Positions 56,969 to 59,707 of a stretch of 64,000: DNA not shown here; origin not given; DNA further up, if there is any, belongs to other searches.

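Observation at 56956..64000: T7-like prophage junction at a truncated tRNA-Thr in a streamlined proteorhodopsin-bearing alphaproteobacterial genome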

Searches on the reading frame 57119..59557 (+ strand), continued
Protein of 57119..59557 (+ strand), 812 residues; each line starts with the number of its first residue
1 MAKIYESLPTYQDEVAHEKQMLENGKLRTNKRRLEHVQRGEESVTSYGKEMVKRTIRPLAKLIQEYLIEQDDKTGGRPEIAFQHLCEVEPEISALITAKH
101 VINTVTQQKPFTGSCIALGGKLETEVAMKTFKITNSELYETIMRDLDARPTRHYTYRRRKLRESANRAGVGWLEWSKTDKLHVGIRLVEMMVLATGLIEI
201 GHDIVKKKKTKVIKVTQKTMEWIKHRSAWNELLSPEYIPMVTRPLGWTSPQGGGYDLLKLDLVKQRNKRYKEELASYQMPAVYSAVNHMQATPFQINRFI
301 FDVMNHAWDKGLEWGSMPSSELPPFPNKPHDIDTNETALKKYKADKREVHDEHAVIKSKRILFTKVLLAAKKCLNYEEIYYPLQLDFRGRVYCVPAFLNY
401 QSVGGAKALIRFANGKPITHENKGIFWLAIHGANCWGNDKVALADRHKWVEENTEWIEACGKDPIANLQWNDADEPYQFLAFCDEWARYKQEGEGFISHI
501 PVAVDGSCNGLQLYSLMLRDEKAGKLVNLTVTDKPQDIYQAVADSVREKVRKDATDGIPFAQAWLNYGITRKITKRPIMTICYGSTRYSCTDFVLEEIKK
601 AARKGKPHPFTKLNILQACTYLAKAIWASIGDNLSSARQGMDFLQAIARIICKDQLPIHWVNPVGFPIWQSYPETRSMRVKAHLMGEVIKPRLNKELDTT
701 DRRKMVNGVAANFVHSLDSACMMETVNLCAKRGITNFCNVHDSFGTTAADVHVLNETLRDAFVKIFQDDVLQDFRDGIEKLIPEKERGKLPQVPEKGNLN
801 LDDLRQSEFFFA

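Call 74: find_encoding_contigs(protein=P0166, flank=10000, max_places=4)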
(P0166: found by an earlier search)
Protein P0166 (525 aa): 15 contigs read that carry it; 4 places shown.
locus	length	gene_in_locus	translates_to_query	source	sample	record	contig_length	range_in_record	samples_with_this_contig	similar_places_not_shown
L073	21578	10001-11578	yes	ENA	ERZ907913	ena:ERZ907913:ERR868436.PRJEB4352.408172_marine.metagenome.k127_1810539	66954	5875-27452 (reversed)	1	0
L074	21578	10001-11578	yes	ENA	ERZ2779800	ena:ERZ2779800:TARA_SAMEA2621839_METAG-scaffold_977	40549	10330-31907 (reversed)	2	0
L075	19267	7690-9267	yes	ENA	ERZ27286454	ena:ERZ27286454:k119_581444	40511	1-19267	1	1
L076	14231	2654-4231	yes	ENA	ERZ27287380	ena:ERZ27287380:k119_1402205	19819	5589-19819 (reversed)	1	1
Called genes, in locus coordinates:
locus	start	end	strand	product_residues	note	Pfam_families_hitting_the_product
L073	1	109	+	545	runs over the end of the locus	PF05876:GpA_ATPase (faint), PF03237:Terminase_6N (faint), PF22530:Terminase-T7_RNaseH-like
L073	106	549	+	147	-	PF00959:Phage_lysozyme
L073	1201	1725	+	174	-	-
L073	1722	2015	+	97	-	PF10507:TMEM65 (weak)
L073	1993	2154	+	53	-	-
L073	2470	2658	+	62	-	-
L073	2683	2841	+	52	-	-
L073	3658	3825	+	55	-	-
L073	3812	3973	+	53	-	-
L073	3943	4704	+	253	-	-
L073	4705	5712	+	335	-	PF00589:Phage_integrase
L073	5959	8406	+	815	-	PF14700:RPOL_N, PF00940:RNA_pol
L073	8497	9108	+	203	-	PF10991:Enc34_ssDNA-bd (weak), PF21265:SBB_T7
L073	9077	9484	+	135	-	PF05367:Phage_endo_I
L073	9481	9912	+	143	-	PF01510:Amidase_2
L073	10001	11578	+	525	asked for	PF21268:Helic-prim_T7_N, PF01751:Toprim (weak), PF13155:Toprim_2, PF13362:Toprim_3 (weak), PF13662:Toprim_4 (weak), PF13481:AAA_25, PF03796:DnaB_C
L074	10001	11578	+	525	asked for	PF21268:Helic-prim_T7_N, PF01751:Toprim (weak), PF13155:Toprim_2, PF13362:Toprim_3 (weak), PF13662:Toprim_4 (weak), PF13481:AAA_25, PF03796:DnaB_C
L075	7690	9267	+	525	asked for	PF21268:Helic-prim_T7_N, PF01751:Toprim (weak), PF13155:Toprim_2, PF13362:Toprim_3 (weak), PF13662:Toprim_4 (weak), PF13481:AAA_25, PF03796:DnaB_C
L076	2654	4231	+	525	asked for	PF21268:Helic-prim_T7_N, PF01751:Toprim (weak), PF13155:Toprim_2, PF13362:Toprim_3 (weak), PF13662:Toprim_4 (weak), PF13481:AAA_25, PF03796:DnaB_C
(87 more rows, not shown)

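Call 75: find_encoding_contigs(protein=P0150, flank=10000, max_places=10)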
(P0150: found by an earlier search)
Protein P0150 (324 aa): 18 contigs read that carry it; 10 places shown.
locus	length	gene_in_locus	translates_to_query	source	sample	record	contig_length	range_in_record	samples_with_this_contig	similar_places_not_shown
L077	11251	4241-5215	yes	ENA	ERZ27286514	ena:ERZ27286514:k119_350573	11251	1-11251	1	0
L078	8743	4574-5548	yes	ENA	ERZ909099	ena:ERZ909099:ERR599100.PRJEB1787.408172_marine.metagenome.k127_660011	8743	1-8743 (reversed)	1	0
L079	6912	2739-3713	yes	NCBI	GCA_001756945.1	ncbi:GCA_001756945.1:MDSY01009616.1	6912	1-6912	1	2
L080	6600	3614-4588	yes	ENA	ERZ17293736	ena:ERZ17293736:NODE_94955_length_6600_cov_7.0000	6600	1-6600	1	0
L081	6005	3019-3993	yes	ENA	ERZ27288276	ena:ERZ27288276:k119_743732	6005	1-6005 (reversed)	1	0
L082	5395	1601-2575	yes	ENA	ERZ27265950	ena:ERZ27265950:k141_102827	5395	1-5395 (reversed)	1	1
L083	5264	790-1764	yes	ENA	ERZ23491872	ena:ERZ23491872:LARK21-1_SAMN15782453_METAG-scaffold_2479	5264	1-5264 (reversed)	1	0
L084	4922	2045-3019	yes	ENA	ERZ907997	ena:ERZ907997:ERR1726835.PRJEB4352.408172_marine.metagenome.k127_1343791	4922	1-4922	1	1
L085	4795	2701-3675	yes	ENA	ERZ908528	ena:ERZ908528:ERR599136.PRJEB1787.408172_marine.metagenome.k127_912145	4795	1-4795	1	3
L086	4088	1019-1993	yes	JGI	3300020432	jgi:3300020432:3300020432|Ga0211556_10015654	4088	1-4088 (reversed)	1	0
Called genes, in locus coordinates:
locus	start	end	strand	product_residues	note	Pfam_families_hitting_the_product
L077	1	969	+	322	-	?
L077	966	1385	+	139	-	PF00959:Phage_lysozyme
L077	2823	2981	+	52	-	-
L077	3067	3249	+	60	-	-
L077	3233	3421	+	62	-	-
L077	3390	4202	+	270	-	PF12802:MarR_2 (faint)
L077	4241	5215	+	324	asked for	PF13102:Phage_int_SAM_5 (faint), PF00589:Phage_integrase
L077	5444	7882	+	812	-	PF14700:RPOL_N, PF00940:RNA_pol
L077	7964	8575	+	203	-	PF10991:Enc34_ssDNA-bd (weak), PF21265:SBB_T7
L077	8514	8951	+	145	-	PF05367:Phage_endo_I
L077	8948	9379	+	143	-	PF01510:Amidase_2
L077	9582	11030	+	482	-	PF21268:Helic-prim_T7_N, PF01751:Toprim (faint), PF13362:Toprim_3 (weak), PF13662:Toprim_4 (weak), PF13155:Toprim_2, PF03796:DnaB_C, PF13481:AAA_25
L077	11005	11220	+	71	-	-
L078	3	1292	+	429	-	?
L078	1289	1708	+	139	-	PF00959:Phage_lysozyme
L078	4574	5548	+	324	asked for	PF13102:Phage_int_SAM_5 (faint), PF00589:Phage_integrase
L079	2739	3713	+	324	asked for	PF13102:Phage_int_SAM_5 (faint), PF00589:Phage_integrase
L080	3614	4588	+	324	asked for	PF13102:Phage_int_SAM_5 (faint), PF00589:Phage_integrase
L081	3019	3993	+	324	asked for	PF13102:Phage_int_SAM_5 (faint), PF00589:Phage_integrase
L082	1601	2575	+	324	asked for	PF13102:Phage_int_SAM_5 (faint), PF00589:Phage_integrase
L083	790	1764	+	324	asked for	PF13102:Phage_int_SAM_5 (faint), PF00589:Phage_integrase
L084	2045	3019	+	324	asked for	PF13102:Phage_int_SAM_5 (faint), PF00589:Phage_integrase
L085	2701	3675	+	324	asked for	PF13102:Phage_int_SAM_5 (faint), PF00589:Phage_integrase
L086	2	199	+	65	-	?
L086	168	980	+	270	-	PF12802:MarR_2 (faint)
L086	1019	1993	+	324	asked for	PF13102:Phage_int_SAM_5 (faint), PF00589:Phage_integrase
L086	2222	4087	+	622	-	?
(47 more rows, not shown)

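Call 76: find_homologous_proteins(query=P0189, max_evalue=1e-100)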
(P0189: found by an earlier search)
Query P0189 (545 aa): 7994 proteins with E <= 1e-100 among 8000 candidates; the best 120 are listed.
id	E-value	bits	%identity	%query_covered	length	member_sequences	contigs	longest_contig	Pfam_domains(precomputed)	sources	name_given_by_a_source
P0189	0.0e+0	1247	100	100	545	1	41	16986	PF22530.3,PF03237.22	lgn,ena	-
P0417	0.0e+0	1245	100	100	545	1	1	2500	PF22530.3,PF03237.22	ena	-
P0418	0.0e+0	1245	100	100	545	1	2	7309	PF22530.3,PF03237.22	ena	-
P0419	0.0e+0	1227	98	100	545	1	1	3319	PF22530.3,PF03237.22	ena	-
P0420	0.0e+0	1215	97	100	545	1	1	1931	PF22530.3,PF03237.22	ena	-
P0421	0.0e+0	1203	96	100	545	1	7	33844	PF22530.3,PF03237.22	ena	-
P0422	0.0e+0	1202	96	100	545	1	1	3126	PF22530.3,PF03237.22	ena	-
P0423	0.0e+0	1202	96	100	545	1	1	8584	PF22530.3,PF03237.22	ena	-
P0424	0.0e+0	1200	96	100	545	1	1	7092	PF22530.3,PF03237.22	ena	-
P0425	0.0e+0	1198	96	100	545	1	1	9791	PF22530.3,PF03237.22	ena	-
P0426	0.0e+0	1184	94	100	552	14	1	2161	PF22530.3,PF03237.22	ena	-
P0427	0.0e+0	1179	93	100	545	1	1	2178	PF22530.3,PF03237.22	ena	-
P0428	0.0e+0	1178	93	100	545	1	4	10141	PF22530.3,PF03237.22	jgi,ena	jgi:hypothetical protein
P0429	0.0e+0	1178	93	100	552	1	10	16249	PF22530.3,PF03237.22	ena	-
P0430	0.0e+0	1177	93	100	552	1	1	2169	PF22530.3,PF03237.22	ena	-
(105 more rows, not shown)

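Call 79: find_encoding_contigs(protein=P0156, flank=10000, max_places=5)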
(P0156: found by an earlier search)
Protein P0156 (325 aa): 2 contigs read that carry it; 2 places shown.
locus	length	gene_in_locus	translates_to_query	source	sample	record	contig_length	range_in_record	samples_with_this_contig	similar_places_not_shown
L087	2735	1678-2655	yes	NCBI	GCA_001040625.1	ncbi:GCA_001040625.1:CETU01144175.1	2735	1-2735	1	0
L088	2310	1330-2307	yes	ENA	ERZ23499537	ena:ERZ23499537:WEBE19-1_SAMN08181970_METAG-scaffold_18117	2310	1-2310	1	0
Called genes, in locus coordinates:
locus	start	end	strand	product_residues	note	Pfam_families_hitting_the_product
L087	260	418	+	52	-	-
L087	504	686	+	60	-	-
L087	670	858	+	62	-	-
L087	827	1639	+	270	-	PF12802:MarR_2 (faint)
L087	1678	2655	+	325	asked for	PF13102:Phage_int_SAM_5 (faint), PF00589:Phage_integrase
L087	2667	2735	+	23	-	?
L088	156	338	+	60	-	-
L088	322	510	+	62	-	-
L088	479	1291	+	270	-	PF12802:MarR_2 (faint)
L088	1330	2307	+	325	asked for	PF13102:Phage_int_SAM_5 (faint), PF00589:Phage_integrase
